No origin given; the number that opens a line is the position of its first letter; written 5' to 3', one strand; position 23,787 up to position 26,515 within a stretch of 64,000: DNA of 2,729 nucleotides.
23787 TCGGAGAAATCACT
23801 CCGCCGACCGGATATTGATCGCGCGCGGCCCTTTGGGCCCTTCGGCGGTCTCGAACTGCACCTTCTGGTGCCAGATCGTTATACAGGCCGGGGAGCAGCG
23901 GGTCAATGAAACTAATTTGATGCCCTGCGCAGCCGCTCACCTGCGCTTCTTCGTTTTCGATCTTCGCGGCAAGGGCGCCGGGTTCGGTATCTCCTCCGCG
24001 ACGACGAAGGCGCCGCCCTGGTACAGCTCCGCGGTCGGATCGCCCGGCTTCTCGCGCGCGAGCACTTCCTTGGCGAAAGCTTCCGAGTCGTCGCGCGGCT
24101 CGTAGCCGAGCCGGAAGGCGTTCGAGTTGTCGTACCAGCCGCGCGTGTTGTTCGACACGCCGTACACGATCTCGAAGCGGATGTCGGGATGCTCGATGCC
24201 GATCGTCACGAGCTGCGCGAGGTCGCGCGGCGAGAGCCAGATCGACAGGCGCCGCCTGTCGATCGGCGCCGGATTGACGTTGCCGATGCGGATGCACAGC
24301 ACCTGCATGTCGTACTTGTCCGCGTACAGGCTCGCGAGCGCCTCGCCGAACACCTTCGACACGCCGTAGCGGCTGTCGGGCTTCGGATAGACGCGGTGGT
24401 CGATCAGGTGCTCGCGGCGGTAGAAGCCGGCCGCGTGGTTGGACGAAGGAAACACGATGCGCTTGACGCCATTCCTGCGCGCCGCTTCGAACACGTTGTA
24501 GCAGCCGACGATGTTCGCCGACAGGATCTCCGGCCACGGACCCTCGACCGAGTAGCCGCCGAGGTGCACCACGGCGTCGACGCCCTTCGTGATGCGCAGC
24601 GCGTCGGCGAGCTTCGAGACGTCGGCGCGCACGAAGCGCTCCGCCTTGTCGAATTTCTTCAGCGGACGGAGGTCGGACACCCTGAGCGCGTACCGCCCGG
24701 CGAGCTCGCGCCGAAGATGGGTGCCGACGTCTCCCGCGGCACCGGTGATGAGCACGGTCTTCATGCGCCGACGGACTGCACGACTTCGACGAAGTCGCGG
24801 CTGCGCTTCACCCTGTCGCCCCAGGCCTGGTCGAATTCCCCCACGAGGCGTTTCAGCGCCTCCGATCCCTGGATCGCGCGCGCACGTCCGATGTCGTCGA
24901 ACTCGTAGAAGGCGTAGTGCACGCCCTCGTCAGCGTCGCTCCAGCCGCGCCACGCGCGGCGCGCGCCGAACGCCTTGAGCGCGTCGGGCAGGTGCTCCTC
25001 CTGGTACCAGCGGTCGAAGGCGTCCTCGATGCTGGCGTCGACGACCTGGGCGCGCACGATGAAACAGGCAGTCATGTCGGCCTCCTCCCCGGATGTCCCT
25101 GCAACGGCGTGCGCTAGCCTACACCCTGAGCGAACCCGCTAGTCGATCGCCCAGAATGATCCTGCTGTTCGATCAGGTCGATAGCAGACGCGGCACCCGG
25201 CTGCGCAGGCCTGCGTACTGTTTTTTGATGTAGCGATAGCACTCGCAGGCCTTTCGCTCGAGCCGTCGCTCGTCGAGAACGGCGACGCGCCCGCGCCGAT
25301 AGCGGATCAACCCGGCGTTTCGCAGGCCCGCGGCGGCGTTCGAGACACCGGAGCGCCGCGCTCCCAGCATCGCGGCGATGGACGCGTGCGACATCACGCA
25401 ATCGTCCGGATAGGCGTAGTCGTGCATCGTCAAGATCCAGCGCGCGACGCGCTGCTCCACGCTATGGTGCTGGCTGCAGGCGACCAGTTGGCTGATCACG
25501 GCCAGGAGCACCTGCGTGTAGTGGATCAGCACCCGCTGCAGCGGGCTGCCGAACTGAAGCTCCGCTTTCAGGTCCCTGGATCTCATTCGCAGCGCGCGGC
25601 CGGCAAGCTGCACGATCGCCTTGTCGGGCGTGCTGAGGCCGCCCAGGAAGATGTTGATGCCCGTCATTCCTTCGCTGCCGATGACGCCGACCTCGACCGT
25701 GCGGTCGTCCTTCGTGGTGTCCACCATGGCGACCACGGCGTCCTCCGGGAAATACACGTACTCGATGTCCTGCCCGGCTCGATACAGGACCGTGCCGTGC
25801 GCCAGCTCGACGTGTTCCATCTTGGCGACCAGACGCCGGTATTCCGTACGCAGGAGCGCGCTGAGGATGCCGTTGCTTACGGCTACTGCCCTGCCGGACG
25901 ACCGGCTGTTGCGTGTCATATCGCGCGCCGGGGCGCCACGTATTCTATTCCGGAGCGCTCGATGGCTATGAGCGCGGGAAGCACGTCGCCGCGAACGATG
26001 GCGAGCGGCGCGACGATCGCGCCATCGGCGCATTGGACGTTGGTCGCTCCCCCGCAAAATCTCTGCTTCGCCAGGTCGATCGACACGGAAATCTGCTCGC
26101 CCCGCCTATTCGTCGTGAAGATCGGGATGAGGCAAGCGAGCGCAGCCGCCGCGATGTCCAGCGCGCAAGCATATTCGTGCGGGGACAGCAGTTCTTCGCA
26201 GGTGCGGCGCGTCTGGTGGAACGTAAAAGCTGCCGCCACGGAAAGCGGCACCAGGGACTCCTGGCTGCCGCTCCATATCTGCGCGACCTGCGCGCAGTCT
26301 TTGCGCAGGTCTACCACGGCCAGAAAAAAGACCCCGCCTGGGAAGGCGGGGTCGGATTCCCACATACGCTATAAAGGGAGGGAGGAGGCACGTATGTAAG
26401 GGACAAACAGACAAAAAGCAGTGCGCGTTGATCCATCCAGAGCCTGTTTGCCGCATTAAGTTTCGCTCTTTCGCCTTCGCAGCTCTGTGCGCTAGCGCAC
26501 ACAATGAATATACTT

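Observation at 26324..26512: Crp/Fnr-type palindrome, C/U-rich tract and intrinsic terminator: candidate FnrS-like sRNA or leader attenuator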

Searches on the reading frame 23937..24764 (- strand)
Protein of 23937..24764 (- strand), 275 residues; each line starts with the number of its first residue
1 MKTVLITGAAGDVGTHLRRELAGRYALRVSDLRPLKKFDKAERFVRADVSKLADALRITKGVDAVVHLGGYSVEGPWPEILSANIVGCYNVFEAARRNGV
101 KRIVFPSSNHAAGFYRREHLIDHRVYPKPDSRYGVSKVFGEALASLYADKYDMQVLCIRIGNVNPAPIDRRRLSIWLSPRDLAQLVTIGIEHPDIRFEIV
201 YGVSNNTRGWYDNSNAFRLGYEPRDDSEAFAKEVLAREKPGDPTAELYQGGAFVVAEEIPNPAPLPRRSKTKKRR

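Call 10: search_protein_families(library=pfam, proteins=[window:23937-24764:-], max_evalue=0.01)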
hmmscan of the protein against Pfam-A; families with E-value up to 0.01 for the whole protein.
window:23937-24764:- (275 aa): 7 families
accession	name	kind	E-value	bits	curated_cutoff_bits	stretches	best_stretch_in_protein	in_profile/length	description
PF01370.27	Epimerase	-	4.3e-22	79.1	20.9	1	4-163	1-172/240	NAD dependent epimerase/dehydratase family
PF16363.11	GDP_Man_Dehyd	-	2.2e-11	44.2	27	1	5-163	1-183/332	GDP-mannose 4,6 dehydratase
PF01073.25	3Beta_HSD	-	1.1e-10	41.5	22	1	5-141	1-154/280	3-beta hydroxysteroid dehydrogenase/isomerase family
PF13460.12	NAD_binding_10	-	9.4e-08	32.6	27.2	1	8-111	1-101/184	NAD(P)H-binding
PF02719.21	Polysacc_synt_2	-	1.4e-07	31.4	20.2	1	5-163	2-171/293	Polysaccharide biosynthesis protein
PF07993.18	NAD_binding_4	-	1.4e-06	28.1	20.1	1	54-166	81-210/258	Male sterility protein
PF04321.23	RmlD_sub_bind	-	5.4e-05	22.8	27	1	3-146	2-138/287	RmlD substrate binding domain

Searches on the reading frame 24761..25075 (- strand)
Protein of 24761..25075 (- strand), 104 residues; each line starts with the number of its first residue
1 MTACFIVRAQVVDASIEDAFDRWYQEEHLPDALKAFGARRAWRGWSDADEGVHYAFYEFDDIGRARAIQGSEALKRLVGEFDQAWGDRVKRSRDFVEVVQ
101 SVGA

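Call 10: search_protein_families(library=pfam, proteins=[window:24761-25075:-], max_evalue=0.01)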
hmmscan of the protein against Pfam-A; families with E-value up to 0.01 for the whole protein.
window:24761-25075:- (104 aa): 1 family
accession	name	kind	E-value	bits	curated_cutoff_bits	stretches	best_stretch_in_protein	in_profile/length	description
PF14114.12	DUF4286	-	0.00025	21.7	25.8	1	11-98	9-99/100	Domain of unknown function (DUF4286)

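Call 53: search_protein_families(library=ncbifam, proteins=[window:24761-25075:-], max_evalue=0.01)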
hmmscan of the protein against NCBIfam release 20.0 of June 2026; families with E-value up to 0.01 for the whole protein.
window:24761-25075:- (104 aa): 0 families

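Call 64: find_homologous_proteins(query=window:24761-25075:-)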
Query window:24761-25075:- (104 aa): 523 proteins with E <= 0.001 among 527 candidates; the best 120 are listed.
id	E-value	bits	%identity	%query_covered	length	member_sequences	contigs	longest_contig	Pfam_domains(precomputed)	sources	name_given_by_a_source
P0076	4.6e-60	219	96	100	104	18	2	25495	-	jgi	jgi:hypothetical protein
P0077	1.3e-59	217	96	100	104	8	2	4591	-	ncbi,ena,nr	ncbi:MAG TPA: hypothetical protein VKP89_01655 [Burkholderiales bacterium]|nr:hypothetical protein [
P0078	1.1e-51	192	82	100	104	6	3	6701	-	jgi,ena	-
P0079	4.4e-51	190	81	99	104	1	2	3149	-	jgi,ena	-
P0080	5.2e-50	186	80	100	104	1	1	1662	-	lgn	-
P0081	1.2e-49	185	82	99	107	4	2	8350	-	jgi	jgi:hypothetical protein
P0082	7.2e-49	183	80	100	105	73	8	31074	-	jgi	jgi:hypothetical protein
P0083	5.8e-48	180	80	100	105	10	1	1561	-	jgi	jgi:hypothetical protein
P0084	8.0e-48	179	78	100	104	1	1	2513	-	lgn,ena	-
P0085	8.9e-48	179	76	99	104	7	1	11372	-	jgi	jgi:hypothetical protein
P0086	8.9e-48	179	78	98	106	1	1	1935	-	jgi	jgi:hypothetical protein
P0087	9.4e-48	179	75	100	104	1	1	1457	-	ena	-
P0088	2.2e-47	178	74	100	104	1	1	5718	-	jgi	jgi:hypothetical protein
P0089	4.3e-47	177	77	100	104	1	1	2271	-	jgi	jgi:hypothetical protein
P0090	5.1e-47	177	75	99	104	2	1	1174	-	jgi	jgi:hypothetical protein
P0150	1.6e-44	169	74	100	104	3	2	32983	-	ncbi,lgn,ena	-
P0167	3.5e-44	168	74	99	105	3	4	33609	-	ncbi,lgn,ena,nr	ncbi:MAG: hypothetical protein EXR32_02765 [Betaproteobacteria bacterium]|nr:hypothetical protein [B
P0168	3.6e-44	167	74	99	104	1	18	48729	-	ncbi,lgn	-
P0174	4.3e-44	167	72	100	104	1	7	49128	-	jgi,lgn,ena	-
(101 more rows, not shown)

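Call 65: find_encoding_contigs(protein=P0168, flank=2500, max_places=3)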
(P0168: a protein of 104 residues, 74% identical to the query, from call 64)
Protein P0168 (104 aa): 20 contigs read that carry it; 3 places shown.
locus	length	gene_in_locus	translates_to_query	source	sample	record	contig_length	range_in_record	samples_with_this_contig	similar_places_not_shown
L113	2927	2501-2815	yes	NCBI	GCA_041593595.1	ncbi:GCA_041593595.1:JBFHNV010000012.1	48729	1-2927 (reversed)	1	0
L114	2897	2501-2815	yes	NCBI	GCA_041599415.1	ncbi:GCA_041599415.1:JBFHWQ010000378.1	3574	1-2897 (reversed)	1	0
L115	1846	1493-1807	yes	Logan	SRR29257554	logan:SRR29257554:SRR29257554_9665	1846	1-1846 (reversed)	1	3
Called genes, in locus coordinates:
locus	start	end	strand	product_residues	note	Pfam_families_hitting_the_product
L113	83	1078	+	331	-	PF02729:OTCace_N, PF00185:OTCace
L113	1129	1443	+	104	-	PF07883:Cupin_2 (faint)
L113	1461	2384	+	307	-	PF02558:ApbA, PF08546:ApbA_C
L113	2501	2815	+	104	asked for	-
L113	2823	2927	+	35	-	?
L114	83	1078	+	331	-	PF02729:OTCace_N, PF00185:OTCace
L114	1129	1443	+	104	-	PF07883:Cupin_2 (faint)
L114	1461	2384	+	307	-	PF02558:ApbA, PF08546:ApbA_C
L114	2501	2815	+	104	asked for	-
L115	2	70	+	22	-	?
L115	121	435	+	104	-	PF07883:Cupin_2 (faint)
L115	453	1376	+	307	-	PF02558:ApbA, PF08546:ApbA_C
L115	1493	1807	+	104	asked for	-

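Call 66: find_encoding_contigs(protein=P0174, flank=2500, max_places=3)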
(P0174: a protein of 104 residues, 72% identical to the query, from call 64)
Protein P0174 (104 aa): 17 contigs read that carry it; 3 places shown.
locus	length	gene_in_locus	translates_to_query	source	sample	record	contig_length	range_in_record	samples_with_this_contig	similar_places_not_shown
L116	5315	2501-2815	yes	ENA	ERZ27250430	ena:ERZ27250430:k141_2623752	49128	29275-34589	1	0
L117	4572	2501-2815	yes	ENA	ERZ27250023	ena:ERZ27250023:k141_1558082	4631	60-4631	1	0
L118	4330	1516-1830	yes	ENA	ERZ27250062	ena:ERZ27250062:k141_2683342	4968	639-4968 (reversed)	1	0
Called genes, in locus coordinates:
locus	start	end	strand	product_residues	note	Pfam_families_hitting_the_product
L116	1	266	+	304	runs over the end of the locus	PF00795:CN_hydrolase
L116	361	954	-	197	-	-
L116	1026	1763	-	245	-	-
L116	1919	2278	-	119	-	PF18602:Rap1a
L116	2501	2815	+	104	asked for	-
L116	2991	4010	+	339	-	PF04392:ABC_sub_bind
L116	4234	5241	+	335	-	PF08240:ADH_N, PF00107:ADH_zinc_N, PF13602:ADH_zinc_N_2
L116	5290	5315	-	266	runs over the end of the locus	PF13489:Methyltransf_23 (weak), PF01209:Ubie_methyltran, PF08241:Methyltransf_11, PF08242:Methyltransf_12, PF13649:Methyltransf_25, PF13847:Methyltransf_31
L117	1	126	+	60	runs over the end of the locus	?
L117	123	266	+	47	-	-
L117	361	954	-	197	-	-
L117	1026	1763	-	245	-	-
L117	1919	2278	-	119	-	PF18602:Rap1a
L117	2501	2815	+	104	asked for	-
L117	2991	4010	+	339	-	PF04392:ABC_sub_bind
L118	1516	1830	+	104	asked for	-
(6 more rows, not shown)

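Call 67: find_encoding_contigs(protein=P0167, flank=2500, max_places=2)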
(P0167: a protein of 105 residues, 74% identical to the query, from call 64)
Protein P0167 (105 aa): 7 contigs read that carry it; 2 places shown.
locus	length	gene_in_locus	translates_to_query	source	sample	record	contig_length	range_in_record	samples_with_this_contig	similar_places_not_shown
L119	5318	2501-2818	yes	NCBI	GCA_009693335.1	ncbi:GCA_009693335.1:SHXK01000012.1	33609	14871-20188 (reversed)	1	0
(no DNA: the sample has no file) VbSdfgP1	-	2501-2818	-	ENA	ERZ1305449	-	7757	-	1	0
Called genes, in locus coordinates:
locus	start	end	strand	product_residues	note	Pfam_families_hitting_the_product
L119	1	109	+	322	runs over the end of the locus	PF03401:TctC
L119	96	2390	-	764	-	PF01315:Ald_Xan_dh_C, PF02738:MoCoBD_1, PF20256:MoCoBD_2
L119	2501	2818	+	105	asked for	-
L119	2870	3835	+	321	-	PF03401:TctC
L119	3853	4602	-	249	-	PF00106:adh_short, PF08659:KR, PF13561:adh_short_C2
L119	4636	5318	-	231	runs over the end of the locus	PF00702:Hydrolase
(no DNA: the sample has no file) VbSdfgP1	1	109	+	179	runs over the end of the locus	?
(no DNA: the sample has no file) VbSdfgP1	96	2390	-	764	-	PF01315:Ald_Xan_dh_C, PF02738:MoCoBD_1, PF20256:MoCoBD_2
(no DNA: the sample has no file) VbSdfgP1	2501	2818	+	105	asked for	-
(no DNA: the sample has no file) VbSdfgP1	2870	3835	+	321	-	PF03401:TctC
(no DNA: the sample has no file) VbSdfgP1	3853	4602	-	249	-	PF00106:adh_short, PF08659:KR, PF13561:adh_short_C2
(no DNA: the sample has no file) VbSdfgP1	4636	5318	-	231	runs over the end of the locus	PF00702:Hydrolase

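Call 68: find_encoding_contigs(protein=P0150, flank=2500, max_places=2)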
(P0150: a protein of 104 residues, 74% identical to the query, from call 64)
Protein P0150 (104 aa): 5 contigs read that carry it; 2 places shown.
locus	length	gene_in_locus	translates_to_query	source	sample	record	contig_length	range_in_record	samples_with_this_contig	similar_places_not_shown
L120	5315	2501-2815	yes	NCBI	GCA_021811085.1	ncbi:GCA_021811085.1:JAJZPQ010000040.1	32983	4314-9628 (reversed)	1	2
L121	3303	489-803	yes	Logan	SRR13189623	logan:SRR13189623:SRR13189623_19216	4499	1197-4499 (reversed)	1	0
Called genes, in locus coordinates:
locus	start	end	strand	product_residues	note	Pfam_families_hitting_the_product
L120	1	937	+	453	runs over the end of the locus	PF03972:MmgE_PrpD_N, PF19305:MmgE_PrpD_C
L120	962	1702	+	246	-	PF04199:Cyclase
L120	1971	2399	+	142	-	PF00990:GGDEF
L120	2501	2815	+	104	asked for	-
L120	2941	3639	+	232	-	PF00691:OmpA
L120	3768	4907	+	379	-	PF25390:WD40_RLD, PF13540:RCC1_2 (faint), PF00415:RCC1 (weak), PF25390:WD40_RLD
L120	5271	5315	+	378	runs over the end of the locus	PF20085:TGL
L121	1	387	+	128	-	?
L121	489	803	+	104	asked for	-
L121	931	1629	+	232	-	PF00691:OmpA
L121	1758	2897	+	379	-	PF25390:WD40_RLD, PF13540:RCC1_2 (faint), PF00415:RCC1 (weak), PF25390:WD40_RLD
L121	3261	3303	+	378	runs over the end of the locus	PF20085:TGL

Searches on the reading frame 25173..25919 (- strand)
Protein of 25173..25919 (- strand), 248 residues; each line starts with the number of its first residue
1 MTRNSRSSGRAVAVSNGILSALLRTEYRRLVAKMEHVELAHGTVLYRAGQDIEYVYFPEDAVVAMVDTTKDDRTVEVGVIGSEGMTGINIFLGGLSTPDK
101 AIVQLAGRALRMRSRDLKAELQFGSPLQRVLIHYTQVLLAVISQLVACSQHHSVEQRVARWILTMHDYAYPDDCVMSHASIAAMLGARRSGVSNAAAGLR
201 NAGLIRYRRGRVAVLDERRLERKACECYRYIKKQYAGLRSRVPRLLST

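Call 10: search_protein_families(library=pfam, proteins=[window:25173-25919:-], max_evalue=0.01)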
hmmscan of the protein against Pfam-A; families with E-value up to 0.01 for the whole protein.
window:25173-25919:- (248 aa): 2 families
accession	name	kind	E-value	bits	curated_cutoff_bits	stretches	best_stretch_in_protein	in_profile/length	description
PF13545.12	HTH_Crp_2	-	7.1e-14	52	27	1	156-222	1-69/70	Crp-like helix-turn-helix domain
PF00027.35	cNMP_binding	-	1.1e-06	28.9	27.5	1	37-120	2-85/89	Cyclic nucleotide-binding domain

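Call 53: search_protein_families(library=ncbifam, proteins=[window:25173-25919:-], max_evalue=0.01)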
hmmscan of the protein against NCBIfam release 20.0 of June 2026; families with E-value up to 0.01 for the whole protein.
window:25173-25919:- (248 aa): 1 family
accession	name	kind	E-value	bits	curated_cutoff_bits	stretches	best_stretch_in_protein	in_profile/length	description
NF052518.1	TransRegLdrP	equivalog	0.00062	19.8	300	1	45-224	10-188/195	transcriptional regulator LdrP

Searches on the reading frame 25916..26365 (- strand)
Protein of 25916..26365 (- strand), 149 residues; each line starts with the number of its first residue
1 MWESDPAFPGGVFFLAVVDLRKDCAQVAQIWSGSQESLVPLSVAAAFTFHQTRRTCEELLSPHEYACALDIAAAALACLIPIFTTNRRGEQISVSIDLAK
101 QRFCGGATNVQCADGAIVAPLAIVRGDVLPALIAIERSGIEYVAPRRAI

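Call 10: search_protein_families(library=pfam, proteins=[window:25916-26365:-], max_evalue=0.01)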
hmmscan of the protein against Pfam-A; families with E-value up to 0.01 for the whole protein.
window:25916-26365:- (149 aa): 0 families

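Call 23: find_homologous_proteins(query=window:25916-26365:-)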
Query window:25916-26365:- (149 aa): 75 proteins with E <= 0.001 among 389 candidates.
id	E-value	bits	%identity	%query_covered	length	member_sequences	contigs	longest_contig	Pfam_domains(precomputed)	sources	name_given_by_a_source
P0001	6.7e-76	271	86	100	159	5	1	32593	-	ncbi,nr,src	ncbi:MAG TPA: hypothetical protein VKP89_17370 [Burkholderiales bacterium]|nr:hypothetical protein [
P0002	2.7e-75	269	85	100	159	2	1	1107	-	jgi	-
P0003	9.6e-73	261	83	100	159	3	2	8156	-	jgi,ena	-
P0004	1.2e-71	257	82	100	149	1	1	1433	-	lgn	-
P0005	1.4e-71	257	81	100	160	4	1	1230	-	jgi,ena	-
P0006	1.7e-71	257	79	99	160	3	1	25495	-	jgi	jgi:hypothetical protein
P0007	1.0e-69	251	79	100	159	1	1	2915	-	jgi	jgi:hypothetical protein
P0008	3.4e-61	223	74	99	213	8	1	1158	-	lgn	-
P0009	3.5e-57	210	77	88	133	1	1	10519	-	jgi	-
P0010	1.8e-56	208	76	89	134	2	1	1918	-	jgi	jgi:hypothetical protein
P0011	6.2e-55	203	69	97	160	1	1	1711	-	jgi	-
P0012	1.0e-54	202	73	87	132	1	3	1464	-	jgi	-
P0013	7.8e-54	200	73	89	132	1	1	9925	-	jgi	jgi:hypothetical protein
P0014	1.7e-52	195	73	88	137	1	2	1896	-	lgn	-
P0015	2.4e-52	195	70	88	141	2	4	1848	-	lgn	-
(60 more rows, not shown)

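Call 27: find_related_loci(query=A2, collection=metagenome_contigs, flank=2500)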
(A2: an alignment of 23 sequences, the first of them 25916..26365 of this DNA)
Query A2 (149 aa) in metagenome_contigs; peptide patterns used: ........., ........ (x = any residue, [..] = any of these).
348 stretches matched a pattern; 32 encode a relative of the query (tblastn E <= 1e-3); 32 distinct loci.
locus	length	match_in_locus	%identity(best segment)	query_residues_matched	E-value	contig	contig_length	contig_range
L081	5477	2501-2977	86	1-149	4e-76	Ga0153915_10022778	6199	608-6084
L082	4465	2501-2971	73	1-147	1e-64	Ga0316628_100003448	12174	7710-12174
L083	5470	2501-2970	77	1-147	4e-58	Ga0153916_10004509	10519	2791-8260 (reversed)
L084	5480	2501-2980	81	1-149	3e-72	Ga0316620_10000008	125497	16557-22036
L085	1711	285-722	69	1-142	5e-56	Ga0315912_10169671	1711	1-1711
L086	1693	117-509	66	17-147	8e-55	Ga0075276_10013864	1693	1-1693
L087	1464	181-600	71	9-146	4e-54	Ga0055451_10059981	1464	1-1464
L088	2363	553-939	71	17-145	4e-52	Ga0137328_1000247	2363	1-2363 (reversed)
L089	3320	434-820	71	17-145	8e-52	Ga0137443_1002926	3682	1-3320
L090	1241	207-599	70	15-145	4e-54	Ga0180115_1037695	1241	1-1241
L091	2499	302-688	71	17-145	4e-52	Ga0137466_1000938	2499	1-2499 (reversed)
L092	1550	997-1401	68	10-144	2e-52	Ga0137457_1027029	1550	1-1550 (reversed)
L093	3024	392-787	66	16-147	4e-50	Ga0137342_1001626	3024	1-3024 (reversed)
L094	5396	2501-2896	66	16-147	5e-50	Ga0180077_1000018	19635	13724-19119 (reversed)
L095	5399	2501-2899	66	16-148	4e-49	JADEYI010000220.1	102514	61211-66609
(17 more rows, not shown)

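Call 53: search_protein_families(library=ncbifam, proteins=[window:25916-26317:-], max_evalue=0.01)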
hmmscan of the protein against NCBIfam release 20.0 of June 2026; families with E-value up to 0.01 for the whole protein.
window:25916-26317:- (133 aa): 0 families

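Call 60: predict_structure(alignment_id=A5)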
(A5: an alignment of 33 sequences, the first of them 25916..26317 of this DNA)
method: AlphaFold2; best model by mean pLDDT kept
length: 133 residues; sequences in the alignment: 33
mean_pLDDT: 92.7   pTM: 0.87
mean pLDDT of the five models: 92.7, 92.5, 92.4, 91.7, 91.5
residues with pLDDT >= 90: 114; 70-90: 16; 50-70: 2; < 50: 1
segments of 3 or more residues with pLDDT < 50: none
pLDDT, mean of each block of 10 residues (from residue 1): 95 91 96 91 94 98 95 91 95 94 95 95 87 54
secondary structure, 60 per line:
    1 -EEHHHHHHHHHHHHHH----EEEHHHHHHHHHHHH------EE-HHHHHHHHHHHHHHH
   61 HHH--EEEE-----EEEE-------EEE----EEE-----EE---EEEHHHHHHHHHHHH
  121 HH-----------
elements in order: H4-17 E22-24 H25-36 H46-63 E66-69 E75-78 E86-88 E93-95 E106-108 H109-122

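Call 63: fold_search(model_id=the predicted structure, library=pdb)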
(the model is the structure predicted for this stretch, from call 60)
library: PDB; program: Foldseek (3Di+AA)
matches with E <= 10: 317; with E <= 0.001: 0
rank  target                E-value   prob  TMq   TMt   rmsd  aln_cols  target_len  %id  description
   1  1xb9_D                6.9e-01  0.30  0.19  0.23   7.7        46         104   11  The structure and function of Xenopus NO38-core, a histone chaperone in the nucleolus (released 2004-12-21)
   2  1xe0_C                7.3e-01  0.25  0.19  0.23   8.1        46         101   15  The structure and function of Xenopus NO38-core, a histone binding chaperone in the nucleolus (released 2004-12-21)
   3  5ehd_h                7.8e-01  0.28  0.19  0.23   7.8        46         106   13  Crystal structure of human nucleophosmin-core in complex with cytochrome c (released 2016-11-09)
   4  9jg6_P                7.8e-01  0.06  0.14  0.13  10.7        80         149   15  The tail-complex structure of phage P22 (released 2025-02-26)
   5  1sg5_MODEL_1_A        8.3e-01  0.11  0.23  0.32   8.8        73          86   10  Solution structure of Yaeo, a Rho-specific inhibitor of transcription termination (released 2005-07-12)
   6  1xb9_E                9.3e-01  0.25  0.19  0.23   7.7        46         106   11  The structure and function of Xenopus NO38-core, a histone chaperone in the nucleolus (released 2004-12-21)
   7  1xe0_D                9.3e-01  0.23  0.19  0.23   7.8        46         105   11  The structure and function of Xenopus NO38-core, a histone binding chaperone in the nucleolus (released 2004-12-21)
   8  1xb9_H                9.3e-01  0.23  0.19  0.23   7.8        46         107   11  The structure and function of Xenopus NO38-core, a histone chaperone in the nucleolus (released 2004-12-21)
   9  4n8m_C                9.9e-01  0.23  0.19  0.23   7.7        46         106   13  Structural polymorphism in the N-terminal oligomerization domain of NPM1 (released 2014-03-12)
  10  8as5_E                1.1e+00  0.21  0.19  0.25   7.8        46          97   13  CryoEM structure of the human Nucleophosmin 1 core (released 2023-02-15)
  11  5ehd_J                1.1e+00  0.21  0.19  0.23   7.8        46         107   13  Crystal structure of human nucleophosmin-core in complex with cytochrome c (released 2016-11-09)
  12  8eb7_0                1.1e+00  0.20  0.17  0.20   4.9        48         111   21  Cryo-EM structure of the in-situ gp4-gp10-gp9N from bacteriophage P22 (released 2023-09-06)
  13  5gai_0                1.1e+00  0.06  0.16  0.05  10.3        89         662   15  Probabilistic Structural Models of Mature P22 Bacteriophage Portal, Hub, and Tailspike proteins (released 2016-02-17)
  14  2ial_C                1.1e+00  0.08  0.13  0.10   9.4        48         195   17  Structural basis for recognition of mutant self by a tumor-specific, MHC class II-restricted TCR (released 2007-04-03)
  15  1xb9_B                1.2e+00  0.21  0.19  0.23   7.7        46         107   11  The structure and function of Xenopus NO38-core, a histone chaperone in the nucleolus (released 2004-12-21)
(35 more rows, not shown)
